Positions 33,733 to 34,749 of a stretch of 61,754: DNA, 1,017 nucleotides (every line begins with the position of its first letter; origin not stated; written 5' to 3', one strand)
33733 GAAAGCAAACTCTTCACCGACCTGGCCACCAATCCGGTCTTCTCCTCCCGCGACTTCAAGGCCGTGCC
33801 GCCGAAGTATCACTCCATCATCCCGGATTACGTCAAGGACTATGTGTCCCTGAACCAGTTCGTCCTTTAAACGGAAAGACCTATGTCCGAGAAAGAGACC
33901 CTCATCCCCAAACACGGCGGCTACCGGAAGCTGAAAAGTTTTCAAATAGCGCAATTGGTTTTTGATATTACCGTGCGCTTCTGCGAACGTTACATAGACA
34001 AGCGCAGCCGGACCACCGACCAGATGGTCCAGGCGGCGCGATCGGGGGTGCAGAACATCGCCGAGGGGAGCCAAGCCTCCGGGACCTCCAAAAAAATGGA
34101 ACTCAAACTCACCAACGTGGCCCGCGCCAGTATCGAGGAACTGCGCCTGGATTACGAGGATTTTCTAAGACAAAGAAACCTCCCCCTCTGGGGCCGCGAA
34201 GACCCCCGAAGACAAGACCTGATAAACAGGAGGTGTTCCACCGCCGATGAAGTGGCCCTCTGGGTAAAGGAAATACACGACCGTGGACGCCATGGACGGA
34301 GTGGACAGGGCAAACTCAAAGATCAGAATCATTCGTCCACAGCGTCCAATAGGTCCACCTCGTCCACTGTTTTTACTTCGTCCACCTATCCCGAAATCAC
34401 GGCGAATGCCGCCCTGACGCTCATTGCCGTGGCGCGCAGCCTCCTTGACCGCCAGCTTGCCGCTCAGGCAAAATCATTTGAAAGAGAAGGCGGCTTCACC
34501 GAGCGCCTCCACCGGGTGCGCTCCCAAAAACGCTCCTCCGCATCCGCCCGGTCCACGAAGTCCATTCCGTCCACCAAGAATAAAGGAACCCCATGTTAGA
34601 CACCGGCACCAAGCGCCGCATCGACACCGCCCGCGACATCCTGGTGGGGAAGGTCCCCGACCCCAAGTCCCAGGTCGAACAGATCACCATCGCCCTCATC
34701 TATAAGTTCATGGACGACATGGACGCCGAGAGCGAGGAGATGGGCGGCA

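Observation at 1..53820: Structure-conserved, sequence-divergent hairpin families sharing one tail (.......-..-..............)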

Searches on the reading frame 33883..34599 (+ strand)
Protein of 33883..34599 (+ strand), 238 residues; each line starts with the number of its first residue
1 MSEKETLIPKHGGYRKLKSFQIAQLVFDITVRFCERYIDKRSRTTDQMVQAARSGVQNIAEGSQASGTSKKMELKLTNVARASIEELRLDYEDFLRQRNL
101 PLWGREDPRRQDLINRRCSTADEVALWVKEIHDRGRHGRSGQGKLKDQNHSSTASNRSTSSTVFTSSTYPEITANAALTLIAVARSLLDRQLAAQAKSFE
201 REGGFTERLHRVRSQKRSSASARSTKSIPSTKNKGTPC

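Call 55: search_protein_families(library=pfam, proteins=[window:33883-34599:+], max_evalue=0.01)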
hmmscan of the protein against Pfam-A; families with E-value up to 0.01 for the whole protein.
window:33883-34599:+ (238 aa): 1 family
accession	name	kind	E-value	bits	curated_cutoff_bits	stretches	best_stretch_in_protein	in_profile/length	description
PF05635.17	23S_rRNA_IVP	-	3.2e-07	30.9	33.8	1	18-88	8-73/106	23S rRNA-intervening sequence protein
